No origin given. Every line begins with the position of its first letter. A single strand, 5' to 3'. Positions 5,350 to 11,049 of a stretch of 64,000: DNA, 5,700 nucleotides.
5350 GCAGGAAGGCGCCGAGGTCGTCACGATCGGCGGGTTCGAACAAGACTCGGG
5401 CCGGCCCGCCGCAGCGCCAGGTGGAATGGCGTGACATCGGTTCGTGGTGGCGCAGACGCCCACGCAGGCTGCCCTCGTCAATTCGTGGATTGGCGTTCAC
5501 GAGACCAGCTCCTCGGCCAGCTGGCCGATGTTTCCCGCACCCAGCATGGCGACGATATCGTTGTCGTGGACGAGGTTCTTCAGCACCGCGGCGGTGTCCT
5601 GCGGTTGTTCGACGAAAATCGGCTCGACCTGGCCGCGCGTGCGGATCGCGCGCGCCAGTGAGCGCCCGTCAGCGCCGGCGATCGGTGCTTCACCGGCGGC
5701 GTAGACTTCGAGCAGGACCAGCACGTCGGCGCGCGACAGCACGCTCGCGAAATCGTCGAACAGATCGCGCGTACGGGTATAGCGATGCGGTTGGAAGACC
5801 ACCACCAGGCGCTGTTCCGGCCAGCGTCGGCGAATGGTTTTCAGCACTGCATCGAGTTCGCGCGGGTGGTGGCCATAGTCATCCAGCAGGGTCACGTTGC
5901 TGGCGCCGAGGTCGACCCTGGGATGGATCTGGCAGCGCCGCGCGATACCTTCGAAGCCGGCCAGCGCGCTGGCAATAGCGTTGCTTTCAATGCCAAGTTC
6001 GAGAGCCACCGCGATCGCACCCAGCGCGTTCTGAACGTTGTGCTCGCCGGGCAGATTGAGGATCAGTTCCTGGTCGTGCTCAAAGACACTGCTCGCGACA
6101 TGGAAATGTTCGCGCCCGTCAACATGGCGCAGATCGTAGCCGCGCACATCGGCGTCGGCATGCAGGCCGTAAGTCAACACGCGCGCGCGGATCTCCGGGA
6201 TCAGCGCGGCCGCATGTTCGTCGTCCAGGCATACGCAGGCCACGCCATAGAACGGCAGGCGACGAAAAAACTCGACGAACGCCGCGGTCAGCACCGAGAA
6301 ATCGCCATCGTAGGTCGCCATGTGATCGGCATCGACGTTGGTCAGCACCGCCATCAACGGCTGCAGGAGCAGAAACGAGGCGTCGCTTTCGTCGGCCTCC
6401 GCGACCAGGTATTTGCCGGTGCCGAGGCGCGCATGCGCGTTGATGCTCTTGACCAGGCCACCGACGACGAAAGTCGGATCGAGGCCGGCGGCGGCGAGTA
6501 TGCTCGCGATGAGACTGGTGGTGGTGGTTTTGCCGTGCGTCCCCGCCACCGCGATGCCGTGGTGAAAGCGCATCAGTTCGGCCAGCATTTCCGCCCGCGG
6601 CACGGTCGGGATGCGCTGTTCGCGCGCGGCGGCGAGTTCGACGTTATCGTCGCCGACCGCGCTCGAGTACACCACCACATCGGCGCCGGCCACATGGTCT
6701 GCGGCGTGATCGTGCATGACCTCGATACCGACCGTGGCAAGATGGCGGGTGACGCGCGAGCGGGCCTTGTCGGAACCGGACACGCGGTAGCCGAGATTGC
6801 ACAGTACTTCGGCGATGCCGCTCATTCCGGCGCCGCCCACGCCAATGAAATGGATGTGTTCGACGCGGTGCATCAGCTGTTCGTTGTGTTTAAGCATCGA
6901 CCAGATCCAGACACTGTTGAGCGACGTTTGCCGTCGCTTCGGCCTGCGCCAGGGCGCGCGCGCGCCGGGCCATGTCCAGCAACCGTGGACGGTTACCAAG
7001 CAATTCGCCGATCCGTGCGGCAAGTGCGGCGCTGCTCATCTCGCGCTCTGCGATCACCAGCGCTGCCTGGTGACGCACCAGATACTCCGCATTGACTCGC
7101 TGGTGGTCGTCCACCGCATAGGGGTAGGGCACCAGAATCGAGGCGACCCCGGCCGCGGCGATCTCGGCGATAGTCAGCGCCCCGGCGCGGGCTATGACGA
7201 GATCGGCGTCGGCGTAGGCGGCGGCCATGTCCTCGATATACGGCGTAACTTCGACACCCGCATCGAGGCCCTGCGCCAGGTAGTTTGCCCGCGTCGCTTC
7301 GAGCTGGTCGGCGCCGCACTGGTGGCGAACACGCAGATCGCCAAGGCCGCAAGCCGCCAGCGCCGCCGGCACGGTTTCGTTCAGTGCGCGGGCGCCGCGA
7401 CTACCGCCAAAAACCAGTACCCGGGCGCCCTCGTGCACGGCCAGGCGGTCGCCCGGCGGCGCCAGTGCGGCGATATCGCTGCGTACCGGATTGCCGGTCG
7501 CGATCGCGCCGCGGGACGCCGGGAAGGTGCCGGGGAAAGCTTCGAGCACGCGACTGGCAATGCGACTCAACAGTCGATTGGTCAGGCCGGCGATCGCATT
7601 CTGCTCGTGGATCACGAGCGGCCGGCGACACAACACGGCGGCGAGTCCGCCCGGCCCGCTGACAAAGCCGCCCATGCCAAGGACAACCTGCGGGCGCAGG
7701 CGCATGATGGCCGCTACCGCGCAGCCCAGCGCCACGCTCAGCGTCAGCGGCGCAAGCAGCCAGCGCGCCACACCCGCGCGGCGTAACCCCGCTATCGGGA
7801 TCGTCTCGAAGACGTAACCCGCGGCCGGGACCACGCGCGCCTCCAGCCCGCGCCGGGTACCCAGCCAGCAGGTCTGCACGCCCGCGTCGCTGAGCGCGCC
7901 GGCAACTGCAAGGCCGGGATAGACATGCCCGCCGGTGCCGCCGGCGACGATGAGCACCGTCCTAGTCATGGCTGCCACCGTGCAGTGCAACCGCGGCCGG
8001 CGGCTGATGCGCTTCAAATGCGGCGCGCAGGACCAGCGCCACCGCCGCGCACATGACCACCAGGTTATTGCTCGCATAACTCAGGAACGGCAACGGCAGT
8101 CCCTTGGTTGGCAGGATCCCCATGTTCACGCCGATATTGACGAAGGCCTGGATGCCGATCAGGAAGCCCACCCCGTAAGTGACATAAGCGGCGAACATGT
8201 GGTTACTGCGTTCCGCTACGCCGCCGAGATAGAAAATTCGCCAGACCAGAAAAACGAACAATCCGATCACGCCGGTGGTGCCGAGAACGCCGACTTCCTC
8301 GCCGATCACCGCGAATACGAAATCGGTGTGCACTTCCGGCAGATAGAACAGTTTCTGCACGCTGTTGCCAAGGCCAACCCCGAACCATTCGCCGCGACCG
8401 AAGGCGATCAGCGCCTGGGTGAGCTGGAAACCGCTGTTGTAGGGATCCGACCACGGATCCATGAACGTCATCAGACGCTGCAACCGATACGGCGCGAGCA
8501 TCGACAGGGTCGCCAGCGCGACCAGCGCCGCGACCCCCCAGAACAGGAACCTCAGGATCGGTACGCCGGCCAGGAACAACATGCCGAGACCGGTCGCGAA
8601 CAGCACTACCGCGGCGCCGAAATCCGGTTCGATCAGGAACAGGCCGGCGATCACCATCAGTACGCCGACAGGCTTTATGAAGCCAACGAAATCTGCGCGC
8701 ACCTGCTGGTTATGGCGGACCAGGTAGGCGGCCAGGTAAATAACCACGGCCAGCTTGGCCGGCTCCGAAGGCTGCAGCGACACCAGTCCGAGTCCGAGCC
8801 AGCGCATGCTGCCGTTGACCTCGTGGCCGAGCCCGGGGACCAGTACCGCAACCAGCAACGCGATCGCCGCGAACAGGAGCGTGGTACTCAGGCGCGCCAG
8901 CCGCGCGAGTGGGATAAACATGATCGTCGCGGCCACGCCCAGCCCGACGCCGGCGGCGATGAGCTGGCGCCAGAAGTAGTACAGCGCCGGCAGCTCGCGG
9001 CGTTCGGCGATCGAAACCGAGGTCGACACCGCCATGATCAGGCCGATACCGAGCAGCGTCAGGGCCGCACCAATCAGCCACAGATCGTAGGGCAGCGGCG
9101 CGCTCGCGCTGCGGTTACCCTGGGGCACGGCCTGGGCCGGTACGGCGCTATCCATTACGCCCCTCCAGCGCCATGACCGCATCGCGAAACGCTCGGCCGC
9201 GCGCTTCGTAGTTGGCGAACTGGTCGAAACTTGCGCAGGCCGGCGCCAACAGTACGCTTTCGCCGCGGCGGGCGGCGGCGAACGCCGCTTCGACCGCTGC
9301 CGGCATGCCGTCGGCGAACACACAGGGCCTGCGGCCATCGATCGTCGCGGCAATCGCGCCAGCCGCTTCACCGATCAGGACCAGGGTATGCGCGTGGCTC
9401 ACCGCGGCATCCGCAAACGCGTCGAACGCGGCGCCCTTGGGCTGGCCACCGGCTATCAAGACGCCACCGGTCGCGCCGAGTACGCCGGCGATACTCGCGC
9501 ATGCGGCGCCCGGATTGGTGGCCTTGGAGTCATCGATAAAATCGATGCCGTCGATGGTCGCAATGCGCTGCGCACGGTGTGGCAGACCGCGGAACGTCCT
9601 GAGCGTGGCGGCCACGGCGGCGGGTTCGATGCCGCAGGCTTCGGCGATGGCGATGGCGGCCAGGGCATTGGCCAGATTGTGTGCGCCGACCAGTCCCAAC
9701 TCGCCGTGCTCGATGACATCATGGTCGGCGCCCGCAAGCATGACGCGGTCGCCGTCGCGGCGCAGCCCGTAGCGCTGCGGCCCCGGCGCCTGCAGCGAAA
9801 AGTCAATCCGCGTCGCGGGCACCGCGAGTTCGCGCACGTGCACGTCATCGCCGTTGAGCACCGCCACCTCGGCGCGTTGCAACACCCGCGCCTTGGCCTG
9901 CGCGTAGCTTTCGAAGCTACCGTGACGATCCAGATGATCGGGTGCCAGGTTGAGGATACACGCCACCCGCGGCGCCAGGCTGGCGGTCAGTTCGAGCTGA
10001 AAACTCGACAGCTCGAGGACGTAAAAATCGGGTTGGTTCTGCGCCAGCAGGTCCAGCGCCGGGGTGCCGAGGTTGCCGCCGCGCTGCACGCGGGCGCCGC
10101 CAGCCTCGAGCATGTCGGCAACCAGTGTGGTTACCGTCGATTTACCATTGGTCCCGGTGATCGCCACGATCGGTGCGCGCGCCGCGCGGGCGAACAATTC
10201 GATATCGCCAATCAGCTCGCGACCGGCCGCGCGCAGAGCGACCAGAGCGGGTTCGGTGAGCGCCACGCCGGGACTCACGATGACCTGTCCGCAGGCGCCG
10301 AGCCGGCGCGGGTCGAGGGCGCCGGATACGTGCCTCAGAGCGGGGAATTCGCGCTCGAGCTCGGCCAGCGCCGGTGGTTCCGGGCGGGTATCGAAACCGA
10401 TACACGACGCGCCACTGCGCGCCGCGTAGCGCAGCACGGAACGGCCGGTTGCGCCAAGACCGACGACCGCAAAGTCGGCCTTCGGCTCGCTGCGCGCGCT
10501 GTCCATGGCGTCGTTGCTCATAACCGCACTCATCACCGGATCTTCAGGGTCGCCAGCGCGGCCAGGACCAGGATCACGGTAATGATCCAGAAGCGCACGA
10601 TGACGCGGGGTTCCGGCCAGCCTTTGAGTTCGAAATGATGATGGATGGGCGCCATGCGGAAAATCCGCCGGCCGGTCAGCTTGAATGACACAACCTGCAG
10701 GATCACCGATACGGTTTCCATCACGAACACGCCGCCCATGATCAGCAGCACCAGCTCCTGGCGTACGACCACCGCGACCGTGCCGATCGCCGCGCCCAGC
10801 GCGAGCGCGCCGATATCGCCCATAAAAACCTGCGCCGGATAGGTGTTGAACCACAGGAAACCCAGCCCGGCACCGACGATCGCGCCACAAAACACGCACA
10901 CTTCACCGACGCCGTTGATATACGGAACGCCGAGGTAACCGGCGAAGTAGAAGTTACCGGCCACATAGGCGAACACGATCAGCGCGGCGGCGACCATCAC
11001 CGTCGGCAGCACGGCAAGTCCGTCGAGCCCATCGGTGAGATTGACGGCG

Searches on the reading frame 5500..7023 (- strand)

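Call 53: search_protein_families(library=pfam, proteins=[window:5500-7023:-], max_evalue=0.00001)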
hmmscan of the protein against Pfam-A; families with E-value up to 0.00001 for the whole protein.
window:5500-7023:- (508 aa): 3 families
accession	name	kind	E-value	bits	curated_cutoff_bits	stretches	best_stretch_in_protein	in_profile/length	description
PF01225.30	Mur_ligase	-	2.3e-27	95.6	21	1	56-154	1-94/95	Mur ligase family, catalytic domain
PF08245.18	Mur_ligase_M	-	8.1e-27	94.9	24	1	159-340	1-200/200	Mur ligase middle domain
PF02875.26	Mur_ligase_C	-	7.2e-19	69.3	28.4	1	363-497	2-127/127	Mur ligase, glutamate ligase domain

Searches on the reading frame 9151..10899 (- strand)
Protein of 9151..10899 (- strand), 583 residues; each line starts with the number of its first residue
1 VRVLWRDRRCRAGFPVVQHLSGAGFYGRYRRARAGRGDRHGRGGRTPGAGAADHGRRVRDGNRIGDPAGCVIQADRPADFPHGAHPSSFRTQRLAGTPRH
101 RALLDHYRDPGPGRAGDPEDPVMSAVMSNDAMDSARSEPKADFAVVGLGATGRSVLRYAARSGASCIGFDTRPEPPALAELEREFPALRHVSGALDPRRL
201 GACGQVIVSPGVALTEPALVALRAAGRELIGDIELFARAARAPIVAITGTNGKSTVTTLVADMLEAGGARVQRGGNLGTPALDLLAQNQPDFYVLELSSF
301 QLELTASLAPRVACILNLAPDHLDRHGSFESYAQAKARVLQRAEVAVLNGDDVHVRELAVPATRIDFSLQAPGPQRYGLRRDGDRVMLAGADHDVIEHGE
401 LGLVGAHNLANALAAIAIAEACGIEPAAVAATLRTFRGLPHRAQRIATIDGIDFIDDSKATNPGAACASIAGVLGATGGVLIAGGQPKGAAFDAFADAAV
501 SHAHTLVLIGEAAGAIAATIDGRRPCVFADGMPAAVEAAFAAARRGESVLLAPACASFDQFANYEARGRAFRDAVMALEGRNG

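Call 53: search_protein_families(library=pfam, proteins=[window:9151-10899:-], max_evalue=0.00001)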
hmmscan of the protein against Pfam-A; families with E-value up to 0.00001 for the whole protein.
window:9151-10899:- (583 aa): 3 families
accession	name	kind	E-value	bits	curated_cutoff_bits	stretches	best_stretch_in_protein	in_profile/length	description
PF08245.18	Mur_ligase_M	-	3.4e-29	102.7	24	1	247-419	1-200/200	Mur ligase middle domain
PF21799.2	MurD-like_N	-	3.1e-17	63.1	27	1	143-231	3-88/88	Mur ligase MurD-like, N-terminal domain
PF02875.26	Mur_ligase_C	-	1.2e-10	42.7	28.4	1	441-555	1-127/127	Mur ligase, glutamate ligase domain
